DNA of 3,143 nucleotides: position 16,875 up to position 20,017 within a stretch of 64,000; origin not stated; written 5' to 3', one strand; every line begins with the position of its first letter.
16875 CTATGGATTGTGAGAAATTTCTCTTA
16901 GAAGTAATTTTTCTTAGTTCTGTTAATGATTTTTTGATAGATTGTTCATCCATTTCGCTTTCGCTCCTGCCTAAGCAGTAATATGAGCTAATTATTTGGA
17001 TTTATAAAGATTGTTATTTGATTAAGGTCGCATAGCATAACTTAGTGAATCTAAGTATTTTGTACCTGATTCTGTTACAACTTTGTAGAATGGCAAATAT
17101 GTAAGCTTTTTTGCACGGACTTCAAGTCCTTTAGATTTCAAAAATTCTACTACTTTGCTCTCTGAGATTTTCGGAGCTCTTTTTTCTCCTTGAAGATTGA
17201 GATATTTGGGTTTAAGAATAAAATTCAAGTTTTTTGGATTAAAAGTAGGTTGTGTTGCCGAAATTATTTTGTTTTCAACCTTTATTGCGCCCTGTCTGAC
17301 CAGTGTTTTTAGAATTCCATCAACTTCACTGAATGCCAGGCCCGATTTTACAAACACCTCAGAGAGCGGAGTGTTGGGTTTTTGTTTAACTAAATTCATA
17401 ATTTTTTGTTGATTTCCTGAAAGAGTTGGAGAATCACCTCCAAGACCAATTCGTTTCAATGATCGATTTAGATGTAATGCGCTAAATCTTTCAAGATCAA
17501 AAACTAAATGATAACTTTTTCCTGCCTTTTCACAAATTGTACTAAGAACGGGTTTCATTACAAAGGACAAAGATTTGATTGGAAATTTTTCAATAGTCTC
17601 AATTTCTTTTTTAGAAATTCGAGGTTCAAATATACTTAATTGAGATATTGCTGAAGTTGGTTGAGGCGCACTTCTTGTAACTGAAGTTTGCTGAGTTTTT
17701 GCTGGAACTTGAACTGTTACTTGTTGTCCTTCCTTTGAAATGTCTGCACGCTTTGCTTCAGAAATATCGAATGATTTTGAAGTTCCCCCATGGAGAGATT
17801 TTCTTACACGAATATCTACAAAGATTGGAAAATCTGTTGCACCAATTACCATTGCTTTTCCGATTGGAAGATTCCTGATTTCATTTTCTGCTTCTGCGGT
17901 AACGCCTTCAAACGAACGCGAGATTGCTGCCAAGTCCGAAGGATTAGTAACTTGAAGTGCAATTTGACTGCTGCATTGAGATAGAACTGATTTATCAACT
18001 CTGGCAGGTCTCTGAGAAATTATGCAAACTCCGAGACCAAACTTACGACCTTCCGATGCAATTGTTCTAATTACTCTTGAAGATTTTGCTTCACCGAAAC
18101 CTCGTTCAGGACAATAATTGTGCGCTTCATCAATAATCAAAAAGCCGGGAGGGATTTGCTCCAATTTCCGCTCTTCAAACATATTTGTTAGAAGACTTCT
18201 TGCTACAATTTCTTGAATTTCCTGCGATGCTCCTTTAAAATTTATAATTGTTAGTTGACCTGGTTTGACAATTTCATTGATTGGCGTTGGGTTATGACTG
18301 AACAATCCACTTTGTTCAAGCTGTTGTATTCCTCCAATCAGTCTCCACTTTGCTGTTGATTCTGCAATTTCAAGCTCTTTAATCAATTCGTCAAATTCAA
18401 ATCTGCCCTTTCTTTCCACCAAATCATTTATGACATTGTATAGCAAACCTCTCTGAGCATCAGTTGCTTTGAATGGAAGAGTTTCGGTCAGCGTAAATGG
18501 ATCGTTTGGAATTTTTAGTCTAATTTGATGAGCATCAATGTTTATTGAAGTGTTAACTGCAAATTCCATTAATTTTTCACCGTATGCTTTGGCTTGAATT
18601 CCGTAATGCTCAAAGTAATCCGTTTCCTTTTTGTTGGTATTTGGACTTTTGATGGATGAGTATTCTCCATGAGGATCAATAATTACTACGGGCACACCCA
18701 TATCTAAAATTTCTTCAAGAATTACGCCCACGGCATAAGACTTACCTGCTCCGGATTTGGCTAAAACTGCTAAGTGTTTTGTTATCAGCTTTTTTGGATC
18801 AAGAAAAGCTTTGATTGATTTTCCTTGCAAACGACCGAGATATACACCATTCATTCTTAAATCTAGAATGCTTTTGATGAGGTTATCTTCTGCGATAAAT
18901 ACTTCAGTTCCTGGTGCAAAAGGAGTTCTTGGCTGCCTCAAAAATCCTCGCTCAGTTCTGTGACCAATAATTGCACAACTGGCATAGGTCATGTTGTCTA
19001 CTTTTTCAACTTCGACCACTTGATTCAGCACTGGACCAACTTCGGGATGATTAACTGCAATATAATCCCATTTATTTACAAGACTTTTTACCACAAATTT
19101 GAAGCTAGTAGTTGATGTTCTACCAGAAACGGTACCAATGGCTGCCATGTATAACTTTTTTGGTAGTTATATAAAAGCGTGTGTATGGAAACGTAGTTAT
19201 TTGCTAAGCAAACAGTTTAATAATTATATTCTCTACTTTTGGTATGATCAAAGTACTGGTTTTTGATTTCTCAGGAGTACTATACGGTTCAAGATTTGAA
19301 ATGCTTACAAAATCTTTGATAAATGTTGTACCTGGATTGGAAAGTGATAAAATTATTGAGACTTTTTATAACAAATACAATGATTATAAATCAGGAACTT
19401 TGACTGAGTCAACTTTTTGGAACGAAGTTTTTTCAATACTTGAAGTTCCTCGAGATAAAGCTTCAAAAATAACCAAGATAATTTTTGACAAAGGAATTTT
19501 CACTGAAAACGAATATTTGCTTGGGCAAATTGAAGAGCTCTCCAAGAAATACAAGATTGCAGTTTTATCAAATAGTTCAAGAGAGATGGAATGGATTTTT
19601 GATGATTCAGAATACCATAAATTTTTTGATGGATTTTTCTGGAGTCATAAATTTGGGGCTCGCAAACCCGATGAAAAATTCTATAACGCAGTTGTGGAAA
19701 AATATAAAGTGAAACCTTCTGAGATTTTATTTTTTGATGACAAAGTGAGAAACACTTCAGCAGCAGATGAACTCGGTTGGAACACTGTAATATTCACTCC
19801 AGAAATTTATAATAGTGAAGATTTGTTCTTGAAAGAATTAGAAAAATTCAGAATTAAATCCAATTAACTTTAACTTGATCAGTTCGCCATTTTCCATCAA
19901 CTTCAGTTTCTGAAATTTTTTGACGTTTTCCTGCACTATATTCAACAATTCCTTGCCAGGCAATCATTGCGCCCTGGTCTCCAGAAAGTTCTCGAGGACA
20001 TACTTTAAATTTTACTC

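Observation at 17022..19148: Solitary HerA/FtsK-like ATPase with a 230-aa C-terminal extension, placed directly upstream of the L1-P0-P1 ribosomal genes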

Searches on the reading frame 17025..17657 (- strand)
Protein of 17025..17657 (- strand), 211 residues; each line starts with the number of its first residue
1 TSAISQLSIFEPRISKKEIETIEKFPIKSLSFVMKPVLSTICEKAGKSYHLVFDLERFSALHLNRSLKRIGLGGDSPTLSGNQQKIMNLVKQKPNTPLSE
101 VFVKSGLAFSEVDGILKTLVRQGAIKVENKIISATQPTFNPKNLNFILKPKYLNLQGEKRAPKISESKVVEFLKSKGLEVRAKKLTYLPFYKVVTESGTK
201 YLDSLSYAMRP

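Call 24: predict_structure(alignment_id=A1)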
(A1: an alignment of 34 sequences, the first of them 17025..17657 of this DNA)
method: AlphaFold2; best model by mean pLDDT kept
length: 211 residues; sequences in the alignment: 34
mean_pLDDT: 92.9   pTM: 0.79
mean pLDDT of the five models: 92.9, 92.8, 91.9, 91.1, 90.8
residues with pLDDT >= 90: 181; 70-90: 22; 50-70: 8; < 50: 0
segments of 3 or more residues with pLDDT < 50: none
pLDDT, mean of each block of 10 residues (from residue 1): 79 94 94 98 98 96 93 76 94 94 97 96 93 87 96 95 97 95 98 96 89 64
secondary structure, 60 per line:
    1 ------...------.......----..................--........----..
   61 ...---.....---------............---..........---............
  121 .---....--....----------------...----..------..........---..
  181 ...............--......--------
elements in order: E7-9 H16-22 E27-44 E47-54 E59-63 E67-71 H81-92 H98-105 H109-121 E125-128 E131-134 E151-153 H166-175 E179-195 E198-203

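Call 27: search_protein_families(library=pfam, proteins=[window:17025-17657:-], max_evalue=0.01)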
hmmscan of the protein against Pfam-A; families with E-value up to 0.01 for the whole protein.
window:17025-17657:- (211 aa): 0 families

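Call 33: search_solved_structures(query=A1, max_evalue=10)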
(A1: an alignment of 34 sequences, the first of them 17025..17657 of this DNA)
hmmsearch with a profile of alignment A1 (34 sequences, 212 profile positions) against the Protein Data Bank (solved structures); distinct sequences matched with E-value up to 10: 38.
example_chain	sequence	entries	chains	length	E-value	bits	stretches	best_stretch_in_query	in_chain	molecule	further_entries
8bgz_A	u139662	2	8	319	0.0012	22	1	93-147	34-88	methyltransferase Plu4890 H229N mutant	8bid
8bgt_A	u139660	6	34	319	0.0013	21.9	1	93-147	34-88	Methyltransferase Plu4890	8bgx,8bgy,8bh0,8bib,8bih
7od9_C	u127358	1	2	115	0.0016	21.6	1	62-135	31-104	C-terminal domain of CheF from Methanococcus maripaludis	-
2dk5_A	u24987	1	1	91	0.0029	20.8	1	79-142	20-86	DNA-directed RNA polymerase III 39 kDa polypeptide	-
7a6h_P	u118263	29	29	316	0.012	18.8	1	79-145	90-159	DNA-directed RNA polymerase III subunit RPC6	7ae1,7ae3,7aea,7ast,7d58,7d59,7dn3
7dvn_A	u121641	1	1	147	0.012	18.7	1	76-179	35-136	MarR family transcriptional regulator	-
8gbd_A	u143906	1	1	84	0.016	18.4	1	74-127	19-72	Double-stranded RNA-specific adenosine deaminase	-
5zu1_A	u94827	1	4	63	0.018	18.2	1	78-126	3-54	Double-stranded RNA-specific adenosine deaminase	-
3tgn_A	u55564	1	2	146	0.018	18.2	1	75-128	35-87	Adc operon repressor AdcR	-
5jls_A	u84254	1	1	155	0.019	18.1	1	74-148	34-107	Adhesin competence repressor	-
3irq_D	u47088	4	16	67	0.02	18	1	78-126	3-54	Double-stranded RNA-specific adenosine deaminase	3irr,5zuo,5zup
2acj_A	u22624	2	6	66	0.02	18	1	78-126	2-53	Double-stranded RNA-specific adenosine deaminase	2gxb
5jlu_A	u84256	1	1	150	0.021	17.9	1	74-148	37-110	Adhesin competence repressor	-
1qgp_A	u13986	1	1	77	0.024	17.7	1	78-126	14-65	PROTEIN (DOUBLE STRANDED RNA ADENOSINE DEAMINASE)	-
8gbc_A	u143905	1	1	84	0.028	17.5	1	74-126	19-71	Double-stranded RNA-specific adenosine deaminase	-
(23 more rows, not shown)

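Call 43: search_protein_representatives(alignment_id=A1)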
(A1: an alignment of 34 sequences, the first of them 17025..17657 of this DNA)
Query: 34 sequences, 212 profile positions. Proteins with E-value up to 0.001 (for the whole library): 270; up to 1e-10: 132; up to 1e-30: 53. The best 150 are listed.
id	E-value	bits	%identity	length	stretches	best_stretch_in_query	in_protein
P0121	4.6e-65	235.8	-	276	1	3-211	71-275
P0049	7.3e-59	215.5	-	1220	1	3-212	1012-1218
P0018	2.5e-57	210.5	-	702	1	2-212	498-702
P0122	5.8e-57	209.3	-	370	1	2-212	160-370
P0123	1.0e-53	198.7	-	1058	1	2-194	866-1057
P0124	1.4e-52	195.0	-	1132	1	2-197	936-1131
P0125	8.0e-52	192.5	-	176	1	36-211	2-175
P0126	1.0e-51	192.2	-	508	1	2-197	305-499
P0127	1.0e-50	188.9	-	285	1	2-212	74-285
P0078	2.4e-50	187.7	-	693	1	5-212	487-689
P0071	2.3e-49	184.5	-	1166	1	2-212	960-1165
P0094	6.0e-48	179.9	-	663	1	2-196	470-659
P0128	2.3e-47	178.0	-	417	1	3-197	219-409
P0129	3.8e-47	177.2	-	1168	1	2-192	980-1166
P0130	9.2e-46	172.7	-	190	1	4-197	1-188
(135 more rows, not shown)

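Call 57: predict_structure(alignment_id=A4)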
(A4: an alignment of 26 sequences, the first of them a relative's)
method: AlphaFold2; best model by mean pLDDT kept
length: 146 residues; sequences in the alignment: 26
mean_pLDDT: 93.9   pTM: 0.83
mean pLDDT of the five models: 93.9, 93.7, 92.4, 92.3, 91.0
residues with pLDDT >= 90: 125; 70-90: 18; 50-70: 3; < 50: 0
segments of 3 or more residues with pLDDT < 50: none
pLDDT, mean of each block of 10 residues (from residue 1): 75 87 96 96 98 92 98 96 96 97 97 97 96 97 88
secondary structure, 60 per line:
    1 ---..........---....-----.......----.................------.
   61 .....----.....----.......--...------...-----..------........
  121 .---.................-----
elements in order: H4-13 E17-20 H26-32 E37-53 E60-65 E70-74 E79-82 E97-99 H113-121 E125-141

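Call 72: fold_search(model_id=the predicted structure, library=viral)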
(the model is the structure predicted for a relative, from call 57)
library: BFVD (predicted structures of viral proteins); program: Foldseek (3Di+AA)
matches with E <= 10: 459; with E <= 0.001: 0
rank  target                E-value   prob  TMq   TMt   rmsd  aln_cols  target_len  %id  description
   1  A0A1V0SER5            1.1e-01  0.18  0.15  0.07  14.2        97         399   18  Uncharacterized protein [Hokovirus HKV1]
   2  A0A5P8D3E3            1.2e-01  0.28  0.24  0.24  13.1       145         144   10  (no name in the UniProt tables at hand)
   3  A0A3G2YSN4            1.6e-01  0.91  0.29  0.53   6.7       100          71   13  Uncharacterized protein [Staphylococcus phage JBug18]
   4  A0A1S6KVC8            1.9e-01  0.63  0.30  0.41   9.5       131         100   14  Uncharacterized protein [Staphylococcus phage St 134]
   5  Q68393                2.0e-01  0.16  0.17  0.07  16.0        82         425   15  Orf UL141 [Human cytomegalovirus (strain Toledo)]
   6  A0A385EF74            2.3e-01  0.23  0.26  0.31   8.6       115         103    6  Uncharacterized protein [Caulobacter phage CcrBL9]
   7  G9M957                2.6e-01  0.35  0.23  0.38   8.9       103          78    9  Uncharacterized protein [Staphylococcus phage S13']
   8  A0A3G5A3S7            2.6e-01  0.09  0.15  0.05  15.5       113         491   15  mRNA capping enzyme adenylation domain-containing protein [Gaeavirus sp.]
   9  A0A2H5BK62            2.9e-01  0.08  0.19  0.14  12.8       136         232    9  Uncharacterized protein [Erwinia phage vB_EamM_MadMel]
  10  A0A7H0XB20            3.3e-01  0.33  0.26  0.38  12.4       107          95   10  (no name in the UniProt tables at hand)
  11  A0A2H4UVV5            3.3e-01  0.06  0.15  0.07  16.5       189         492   14  Uncharacterized protein [Bodo saltans virus]
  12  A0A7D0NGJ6            3.5e-01  0.28  0.21  0.35   9.8        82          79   12  Uncharacterized protein [Escherichia phage vB_EcoM_4HA13]
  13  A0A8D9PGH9            3.7e-01  0.63  0.30  0.55   3.6       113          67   11  (no name in the UniProt tables at hand)
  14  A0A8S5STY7            3.9e-01  0.11  0.22  0.18  11.4       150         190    9  Uncharacterized protein [Siphoviridae sp. ctKwY15]
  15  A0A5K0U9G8            3.9e-01  0.04  0.14  0.07  17.7       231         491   12  Uncharacterized protein [Yasminevirus sp. GU-2018]
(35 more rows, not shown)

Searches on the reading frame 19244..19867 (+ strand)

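Call 5: search_protein_families(library=pfam, proteins=[window:19244-19867:+], max_evalue=0.1)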
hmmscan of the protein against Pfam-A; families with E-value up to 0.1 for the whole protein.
window:19244-19867:+ (207 aa): 4 families
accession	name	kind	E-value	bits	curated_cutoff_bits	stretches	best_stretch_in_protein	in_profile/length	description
PF00702.32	Hydrolase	-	1.6e-12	48.7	26.4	1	2-176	1-189/191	haloacid dehalogenase-like hydrolase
PF13419.12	HAD_2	-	1.8e-10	41.7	23.8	1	74-182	67-176/178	Haloacid dehalogenase-like hydrolase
PF12689.13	Acid_PPase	-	0.0018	18.6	27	1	144-184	110-150/169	Acid Phosphatase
PF13242.12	Hydrolase_like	-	0.006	16.9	22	1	139-194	2-58/75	HAD-hyrolase-like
